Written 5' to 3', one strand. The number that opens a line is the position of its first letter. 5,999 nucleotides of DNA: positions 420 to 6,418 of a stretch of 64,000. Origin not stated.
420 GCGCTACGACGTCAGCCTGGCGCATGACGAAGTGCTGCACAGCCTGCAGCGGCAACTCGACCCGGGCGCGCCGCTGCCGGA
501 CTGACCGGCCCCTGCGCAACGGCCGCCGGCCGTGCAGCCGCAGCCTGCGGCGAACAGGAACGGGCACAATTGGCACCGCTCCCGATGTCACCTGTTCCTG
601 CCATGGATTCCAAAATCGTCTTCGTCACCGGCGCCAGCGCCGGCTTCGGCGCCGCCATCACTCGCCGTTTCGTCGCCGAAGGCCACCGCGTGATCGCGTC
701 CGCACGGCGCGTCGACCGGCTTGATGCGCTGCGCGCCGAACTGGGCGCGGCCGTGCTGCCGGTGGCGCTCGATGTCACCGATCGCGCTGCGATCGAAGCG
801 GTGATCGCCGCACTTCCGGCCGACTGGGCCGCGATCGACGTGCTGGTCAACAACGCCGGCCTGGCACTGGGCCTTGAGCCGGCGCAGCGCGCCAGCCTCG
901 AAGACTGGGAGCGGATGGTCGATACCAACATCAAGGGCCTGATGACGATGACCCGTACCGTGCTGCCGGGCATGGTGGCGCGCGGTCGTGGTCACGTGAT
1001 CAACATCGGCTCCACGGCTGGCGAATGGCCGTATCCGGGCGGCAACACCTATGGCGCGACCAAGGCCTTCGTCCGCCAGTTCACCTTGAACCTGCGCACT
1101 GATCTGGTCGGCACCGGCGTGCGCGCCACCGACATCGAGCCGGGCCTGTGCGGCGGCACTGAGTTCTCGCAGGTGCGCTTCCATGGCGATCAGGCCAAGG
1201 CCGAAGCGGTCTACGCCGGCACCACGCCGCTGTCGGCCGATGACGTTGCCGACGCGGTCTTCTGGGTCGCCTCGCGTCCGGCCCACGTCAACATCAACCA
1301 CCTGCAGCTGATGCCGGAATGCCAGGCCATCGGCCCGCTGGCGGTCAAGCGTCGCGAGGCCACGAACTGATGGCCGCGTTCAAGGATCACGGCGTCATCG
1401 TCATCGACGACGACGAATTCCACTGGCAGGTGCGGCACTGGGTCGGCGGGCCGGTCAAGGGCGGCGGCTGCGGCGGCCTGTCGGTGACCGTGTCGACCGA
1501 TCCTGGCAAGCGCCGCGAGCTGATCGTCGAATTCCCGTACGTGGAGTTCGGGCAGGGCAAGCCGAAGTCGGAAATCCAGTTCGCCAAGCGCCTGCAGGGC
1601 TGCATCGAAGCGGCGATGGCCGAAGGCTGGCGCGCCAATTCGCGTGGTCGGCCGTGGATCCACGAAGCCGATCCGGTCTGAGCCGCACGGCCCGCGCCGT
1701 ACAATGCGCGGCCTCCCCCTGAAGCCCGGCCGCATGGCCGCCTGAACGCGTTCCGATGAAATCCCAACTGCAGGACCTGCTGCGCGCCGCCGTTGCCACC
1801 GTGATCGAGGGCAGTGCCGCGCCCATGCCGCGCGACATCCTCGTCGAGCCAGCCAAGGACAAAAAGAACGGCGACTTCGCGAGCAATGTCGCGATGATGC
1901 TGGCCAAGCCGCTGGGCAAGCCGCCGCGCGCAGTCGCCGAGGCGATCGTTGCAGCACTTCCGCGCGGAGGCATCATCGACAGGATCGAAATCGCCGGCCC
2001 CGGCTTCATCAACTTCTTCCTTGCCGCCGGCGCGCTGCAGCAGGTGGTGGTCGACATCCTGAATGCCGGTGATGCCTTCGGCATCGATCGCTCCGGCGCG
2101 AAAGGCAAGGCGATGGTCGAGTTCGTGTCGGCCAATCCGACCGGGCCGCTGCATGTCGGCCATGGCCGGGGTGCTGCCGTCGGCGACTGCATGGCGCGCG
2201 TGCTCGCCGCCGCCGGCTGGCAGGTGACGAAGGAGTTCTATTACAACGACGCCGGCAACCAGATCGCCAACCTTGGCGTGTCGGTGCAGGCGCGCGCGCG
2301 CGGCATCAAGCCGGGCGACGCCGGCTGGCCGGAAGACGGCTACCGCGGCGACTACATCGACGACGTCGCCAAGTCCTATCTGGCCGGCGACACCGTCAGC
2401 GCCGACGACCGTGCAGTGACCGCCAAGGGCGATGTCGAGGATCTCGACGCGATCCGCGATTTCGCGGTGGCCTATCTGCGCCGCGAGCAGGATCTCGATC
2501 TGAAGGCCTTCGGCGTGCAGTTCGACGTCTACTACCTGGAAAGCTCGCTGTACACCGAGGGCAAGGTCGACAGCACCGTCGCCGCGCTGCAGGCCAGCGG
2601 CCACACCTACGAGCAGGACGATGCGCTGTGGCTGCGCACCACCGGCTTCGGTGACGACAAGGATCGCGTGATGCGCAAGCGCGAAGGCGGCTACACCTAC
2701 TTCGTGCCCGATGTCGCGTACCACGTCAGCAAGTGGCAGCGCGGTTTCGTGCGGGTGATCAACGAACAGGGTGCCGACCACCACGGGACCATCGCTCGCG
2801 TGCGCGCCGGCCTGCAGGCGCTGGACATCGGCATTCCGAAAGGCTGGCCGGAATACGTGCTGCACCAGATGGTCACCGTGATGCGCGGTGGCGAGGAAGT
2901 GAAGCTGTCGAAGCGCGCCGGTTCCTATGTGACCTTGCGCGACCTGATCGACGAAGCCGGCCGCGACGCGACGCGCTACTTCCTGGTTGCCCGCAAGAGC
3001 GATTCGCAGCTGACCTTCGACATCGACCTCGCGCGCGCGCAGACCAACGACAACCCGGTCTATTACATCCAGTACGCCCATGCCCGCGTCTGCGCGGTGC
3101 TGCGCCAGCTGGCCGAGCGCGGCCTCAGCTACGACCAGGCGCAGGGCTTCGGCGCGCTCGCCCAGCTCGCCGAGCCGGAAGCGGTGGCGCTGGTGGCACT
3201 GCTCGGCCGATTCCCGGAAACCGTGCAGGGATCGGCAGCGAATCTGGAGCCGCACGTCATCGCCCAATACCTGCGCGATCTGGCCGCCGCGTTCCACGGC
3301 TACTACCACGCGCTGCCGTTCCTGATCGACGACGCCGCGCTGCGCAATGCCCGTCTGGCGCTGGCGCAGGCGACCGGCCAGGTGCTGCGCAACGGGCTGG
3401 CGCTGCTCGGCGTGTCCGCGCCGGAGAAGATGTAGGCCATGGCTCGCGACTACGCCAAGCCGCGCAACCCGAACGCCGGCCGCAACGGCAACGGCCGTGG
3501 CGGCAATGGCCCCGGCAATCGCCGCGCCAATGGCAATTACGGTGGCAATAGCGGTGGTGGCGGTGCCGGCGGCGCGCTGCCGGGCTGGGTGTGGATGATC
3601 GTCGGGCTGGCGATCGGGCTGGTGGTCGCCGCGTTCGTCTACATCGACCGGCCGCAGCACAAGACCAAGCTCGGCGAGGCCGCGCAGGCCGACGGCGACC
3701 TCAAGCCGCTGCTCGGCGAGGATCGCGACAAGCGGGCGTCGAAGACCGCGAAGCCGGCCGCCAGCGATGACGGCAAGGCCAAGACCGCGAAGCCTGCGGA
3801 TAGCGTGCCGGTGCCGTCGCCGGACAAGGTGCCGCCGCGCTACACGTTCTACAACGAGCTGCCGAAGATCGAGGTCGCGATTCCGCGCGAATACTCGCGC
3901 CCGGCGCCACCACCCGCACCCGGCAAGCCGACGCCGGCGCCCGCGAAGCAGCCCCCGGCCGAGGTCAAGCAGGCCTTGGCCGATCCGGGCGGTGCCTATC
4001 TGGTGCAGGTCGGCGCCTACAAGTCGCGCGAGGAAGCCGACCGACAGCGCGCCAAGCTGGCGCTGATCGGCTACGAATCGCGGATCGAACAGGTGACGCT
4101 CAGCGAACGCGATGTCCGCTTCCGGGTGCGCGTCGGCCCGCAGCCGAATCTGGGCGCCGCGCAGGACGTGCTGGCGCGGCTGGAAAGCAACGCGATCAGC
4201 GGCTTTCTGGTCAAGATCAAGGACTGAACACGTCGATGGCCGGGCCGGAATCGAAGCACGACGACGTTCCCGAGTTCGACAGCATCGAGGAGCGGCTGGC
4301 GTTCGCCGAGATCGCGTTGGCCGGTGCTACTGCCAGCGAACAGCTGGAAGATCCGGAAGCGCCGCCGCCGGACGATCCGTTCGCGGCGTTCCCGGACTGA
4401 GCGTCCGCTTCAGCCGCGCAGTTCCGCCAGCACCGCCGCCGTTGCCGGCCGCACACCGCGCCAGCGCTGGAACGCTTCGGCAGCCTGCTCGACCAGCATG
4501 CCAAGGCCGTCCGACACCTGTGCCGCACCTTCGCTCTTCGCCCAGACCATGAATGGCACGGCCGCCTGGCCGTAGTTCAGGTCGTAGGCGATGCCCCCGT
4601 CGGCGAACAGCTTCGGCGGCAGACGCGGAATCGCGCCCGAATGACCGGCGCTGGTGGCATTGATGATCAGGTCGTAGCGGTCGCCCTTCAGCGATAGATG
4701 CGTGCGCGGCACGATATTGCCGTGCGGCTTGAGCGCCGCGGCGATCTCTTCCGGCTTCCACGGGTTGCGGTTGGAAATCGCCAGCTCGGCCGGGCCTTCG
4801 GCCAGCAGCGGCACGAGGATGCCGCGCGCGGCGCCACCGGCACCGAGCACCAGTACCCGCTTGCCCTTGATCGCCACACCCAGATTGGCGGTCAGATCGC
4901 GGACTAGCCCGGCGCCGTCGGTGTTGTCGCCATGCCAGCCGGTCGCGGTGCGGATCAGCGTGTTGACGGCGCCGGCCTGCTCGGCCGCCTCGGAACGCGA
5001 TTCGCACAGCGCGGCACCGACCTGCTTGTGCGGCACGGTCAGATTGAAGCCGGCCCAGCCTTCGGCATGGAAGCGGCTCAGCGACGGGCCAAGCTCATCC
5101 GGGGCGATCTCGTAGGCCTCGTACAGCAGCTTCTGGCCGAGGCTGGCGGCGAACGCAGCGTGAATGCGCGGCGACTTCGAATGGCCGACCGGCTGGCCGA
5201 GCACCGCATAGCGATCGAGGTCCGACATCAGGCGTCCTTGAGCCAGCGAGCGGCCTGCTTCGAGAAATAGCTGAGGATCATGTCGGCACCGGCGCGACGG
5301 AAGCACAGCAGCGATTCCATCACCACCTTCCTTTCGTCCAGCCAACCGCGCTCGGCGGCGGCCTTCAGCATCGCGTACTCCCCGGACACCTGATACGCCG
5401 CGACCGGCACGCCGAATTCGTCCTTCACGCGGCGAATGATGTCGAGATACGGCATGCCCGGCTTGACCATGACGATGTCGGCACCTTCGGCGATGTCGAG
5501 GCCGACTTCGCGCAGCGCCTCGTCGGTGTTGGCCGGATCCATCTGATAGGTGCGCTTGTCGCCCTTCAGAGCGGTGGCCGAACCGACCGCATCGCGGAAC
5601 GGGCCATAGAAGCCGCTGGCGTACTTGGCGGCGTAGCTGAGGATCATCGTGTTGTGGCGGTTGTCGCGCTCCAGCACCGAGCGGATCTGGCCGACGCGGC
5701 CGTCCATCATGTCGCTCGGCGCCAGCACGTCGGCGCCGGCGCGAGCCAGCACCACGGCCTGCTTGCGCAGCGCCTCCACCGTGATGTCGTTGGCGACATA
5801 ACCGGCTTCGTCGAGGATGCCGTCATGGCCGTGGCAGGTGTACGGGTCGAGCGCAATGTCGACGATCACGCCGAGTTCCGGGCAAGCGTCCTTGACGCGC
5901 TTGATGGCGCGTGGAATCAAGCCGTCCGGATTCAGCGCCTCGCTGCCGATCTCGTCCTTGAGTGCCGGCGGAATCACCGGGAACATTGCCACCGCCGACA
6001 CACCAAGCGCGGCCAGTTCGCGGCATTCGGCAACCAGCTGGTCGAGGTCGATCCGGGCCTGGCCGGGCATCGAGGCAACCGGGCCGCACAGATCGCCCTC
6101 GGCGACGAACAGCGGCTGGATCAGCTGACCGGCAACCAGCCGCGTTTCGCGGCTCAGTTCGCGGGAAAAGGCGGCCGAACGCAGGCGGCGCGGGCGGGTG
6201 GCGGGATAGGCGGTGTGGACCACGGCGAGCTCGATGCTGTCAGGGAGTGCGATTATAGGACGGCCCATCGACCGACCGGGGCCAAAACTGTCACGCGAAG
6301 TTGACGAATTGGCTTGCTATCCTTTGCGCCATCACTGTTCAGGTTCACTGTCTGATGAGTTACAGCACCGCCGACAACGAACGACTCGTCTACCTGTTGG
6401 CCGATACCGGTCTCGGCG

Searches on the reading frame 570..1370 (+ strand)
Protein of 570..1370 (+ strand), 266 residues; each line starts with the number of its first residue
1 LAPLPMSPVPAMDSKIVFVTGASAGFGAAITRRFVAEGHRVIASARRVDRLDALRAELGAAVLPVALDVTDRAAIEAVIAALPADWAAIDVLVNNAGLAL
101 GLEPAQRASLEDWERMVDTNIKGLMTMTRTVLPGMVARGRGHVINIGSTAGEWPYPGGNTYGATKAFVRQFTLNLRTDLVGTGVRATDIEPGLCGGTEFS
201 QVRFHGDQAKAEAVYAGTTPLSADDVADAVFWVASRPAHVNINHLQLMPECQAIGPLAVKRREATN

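Call 63: search_protein_families(library=pfam, proteins=[window:570-1370:+], max_evalue=0.00001)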
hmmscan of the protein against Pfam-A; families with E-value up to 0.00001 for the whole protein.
window:570-1370:+ (266 aa): 4 families
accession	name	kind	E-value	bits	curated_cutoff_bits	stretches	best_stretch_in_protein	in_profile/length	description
PF00106.31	adh_short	-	2.1e-53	181.1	26.6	1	15-202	1-189/195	short chain dehydrogenase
PF13561.12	adh_short_C2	-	3e-36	125.6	27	1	21-237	1-220/236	Enoyl-(Acyl carrier protein) reductase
PF08659.16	KR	-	2.9e-12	47.3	22.6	1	17-174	3-162/180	KR domain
PF01370.27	Epimerase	-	4.4e-06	26.7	20.9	0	17-168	1-149/240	NAD dependent epimerase/dehydratase family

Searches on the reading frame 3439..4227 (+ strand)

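Call 63: search_protein_families(library=pfam, proteins=[window:3439-4227:+], max_evalue=0.00001)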
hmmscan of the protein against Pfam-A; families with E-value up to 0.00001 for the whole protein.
window:3439-4227:+ (262 aa): 1 family
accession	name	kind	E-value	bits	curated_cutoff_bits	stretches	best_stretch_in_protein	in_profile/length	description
PF05036.18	SPOR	-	1.8e-16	60.6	21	1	184-259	2-76/76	SPOR domain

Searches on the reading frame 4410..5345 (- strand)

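Call 63: search_protein_families(library=pfam, proteins=[window:4410-5345:-], max_evalue=0.00001)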
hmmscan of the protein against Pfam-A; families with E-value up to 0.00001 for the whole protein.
window:4410-5345:- (311 aa): 3 families
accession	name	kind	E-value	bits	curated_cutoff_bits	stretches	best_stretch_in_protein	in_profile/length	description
PF08501.16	Shikimate_dh_N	-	1.2e-22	80.4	27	1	48-130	1-83/83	Shikimate dehydrogenase substrate binding domain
PF18317.6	SDH_C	-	3.8e-10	39.8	25.8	1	280-310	1-31/31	Shikimate 5'-dehydrogenase C-terminal domain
PF01488.26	Shikimate_DH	-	8.5e-08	32.8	24.3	1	158-234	9-86/138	Shikimate / quinate 5-dehydrogenase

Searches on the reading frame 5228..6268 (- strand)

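Call 63: search_protein_families(library=pfam, proteins=[window:5228-6268:-], max_evalue=0.00001)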
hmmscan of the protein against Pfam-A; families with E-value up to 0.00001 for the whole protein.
window:5228-6268:- (346 aa): 1 family
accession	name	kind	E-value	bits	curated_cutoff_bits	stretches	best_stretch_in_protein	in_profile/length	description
PF00490.27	ALAD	-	1.4e-136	455.2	24.6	1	24-342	2-317/317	Delta-aminolevulinic acid dehydratase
